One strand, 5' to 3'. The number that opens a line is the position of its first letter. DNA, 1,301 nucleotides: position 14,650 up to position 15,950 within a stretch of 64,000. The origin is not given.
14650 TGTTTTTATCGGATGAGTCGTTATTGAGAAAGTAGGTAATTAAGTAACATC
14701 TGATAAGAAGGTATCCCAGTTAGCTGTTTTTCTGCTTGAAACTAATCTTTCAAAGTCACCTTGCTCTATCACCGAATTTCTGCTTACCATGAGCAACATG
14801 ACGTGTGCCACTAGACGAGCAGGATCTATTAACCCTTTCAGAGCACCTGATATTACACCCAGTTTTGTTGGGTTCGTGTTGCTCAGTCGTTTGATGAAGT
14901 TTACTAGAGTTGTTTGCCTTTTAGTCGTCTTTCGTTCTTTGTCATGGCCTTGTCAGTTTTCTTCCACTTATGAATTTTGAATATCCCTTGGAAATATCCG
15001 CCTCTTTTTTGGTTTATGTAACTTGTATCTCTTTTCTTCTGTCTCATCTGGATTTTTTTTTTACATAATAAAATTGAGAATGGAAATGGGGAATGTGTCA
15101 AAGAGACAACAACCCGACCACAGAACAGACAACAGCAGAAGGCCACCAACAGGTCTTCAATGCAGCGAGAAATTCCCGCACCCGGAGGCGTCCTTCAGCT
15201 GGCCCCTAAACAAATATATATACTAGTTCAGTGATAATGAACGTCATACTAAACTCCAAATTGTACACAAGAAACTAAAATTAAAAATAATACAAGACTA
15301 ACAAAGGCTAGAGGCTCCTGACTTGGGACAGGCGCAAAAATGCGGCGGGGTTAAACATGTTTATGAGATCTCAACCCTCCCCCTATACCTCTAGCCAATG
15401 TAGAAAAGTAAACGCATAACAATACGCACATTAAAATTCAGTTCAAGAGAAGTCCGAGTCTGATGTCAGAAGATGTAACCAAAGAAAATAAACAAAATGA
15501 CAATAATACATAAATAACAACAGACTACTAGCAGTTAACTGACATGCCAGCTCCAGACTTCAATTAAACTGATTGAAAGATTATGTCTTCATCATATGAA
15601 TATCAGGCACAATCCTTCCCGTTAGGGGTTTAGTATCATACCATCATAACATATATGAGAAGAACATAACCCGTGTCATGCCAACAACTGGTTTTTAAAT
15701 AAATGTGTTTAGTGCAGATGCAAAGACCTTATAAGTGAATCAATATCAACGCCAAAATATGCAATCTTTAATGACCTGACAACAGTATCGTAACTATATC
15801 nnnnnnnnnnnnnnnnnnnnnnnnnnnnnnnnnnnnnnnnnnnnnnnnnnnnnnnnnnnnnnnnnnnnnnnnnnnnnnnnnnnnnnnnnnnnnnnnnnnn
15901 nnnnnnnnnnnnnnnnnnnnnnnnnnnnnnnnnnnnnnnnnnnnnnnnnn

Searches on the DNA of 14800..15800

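Call 11: search_rna_families(source=window, start=14800, end=15800, threshold=evalue, max_evalue=10, show_alignments=5)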
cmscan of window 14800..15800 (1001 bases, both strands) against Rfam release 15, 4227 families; matches with E-value up to 10: 3.
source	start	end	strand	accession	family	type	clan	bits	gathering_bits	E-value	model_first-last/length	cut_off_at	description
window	15593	15657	-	RF00031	SECIS_1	Cis-reg;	-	31.7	35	0.0004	1-64/64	no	Selenocysteine insertion sequence 1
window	14800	14983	+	RF02188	ST7-OT4_2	Gene; lncRNA;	-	18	55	1.2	1-172/172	no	ST7 overlapping transcript 4 conserved region 2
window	15571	15620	-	RF03948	mir-5045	Gene; miRNA;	-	15.6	80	6.2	1-57/57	no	mir-5045 microRNA precursor family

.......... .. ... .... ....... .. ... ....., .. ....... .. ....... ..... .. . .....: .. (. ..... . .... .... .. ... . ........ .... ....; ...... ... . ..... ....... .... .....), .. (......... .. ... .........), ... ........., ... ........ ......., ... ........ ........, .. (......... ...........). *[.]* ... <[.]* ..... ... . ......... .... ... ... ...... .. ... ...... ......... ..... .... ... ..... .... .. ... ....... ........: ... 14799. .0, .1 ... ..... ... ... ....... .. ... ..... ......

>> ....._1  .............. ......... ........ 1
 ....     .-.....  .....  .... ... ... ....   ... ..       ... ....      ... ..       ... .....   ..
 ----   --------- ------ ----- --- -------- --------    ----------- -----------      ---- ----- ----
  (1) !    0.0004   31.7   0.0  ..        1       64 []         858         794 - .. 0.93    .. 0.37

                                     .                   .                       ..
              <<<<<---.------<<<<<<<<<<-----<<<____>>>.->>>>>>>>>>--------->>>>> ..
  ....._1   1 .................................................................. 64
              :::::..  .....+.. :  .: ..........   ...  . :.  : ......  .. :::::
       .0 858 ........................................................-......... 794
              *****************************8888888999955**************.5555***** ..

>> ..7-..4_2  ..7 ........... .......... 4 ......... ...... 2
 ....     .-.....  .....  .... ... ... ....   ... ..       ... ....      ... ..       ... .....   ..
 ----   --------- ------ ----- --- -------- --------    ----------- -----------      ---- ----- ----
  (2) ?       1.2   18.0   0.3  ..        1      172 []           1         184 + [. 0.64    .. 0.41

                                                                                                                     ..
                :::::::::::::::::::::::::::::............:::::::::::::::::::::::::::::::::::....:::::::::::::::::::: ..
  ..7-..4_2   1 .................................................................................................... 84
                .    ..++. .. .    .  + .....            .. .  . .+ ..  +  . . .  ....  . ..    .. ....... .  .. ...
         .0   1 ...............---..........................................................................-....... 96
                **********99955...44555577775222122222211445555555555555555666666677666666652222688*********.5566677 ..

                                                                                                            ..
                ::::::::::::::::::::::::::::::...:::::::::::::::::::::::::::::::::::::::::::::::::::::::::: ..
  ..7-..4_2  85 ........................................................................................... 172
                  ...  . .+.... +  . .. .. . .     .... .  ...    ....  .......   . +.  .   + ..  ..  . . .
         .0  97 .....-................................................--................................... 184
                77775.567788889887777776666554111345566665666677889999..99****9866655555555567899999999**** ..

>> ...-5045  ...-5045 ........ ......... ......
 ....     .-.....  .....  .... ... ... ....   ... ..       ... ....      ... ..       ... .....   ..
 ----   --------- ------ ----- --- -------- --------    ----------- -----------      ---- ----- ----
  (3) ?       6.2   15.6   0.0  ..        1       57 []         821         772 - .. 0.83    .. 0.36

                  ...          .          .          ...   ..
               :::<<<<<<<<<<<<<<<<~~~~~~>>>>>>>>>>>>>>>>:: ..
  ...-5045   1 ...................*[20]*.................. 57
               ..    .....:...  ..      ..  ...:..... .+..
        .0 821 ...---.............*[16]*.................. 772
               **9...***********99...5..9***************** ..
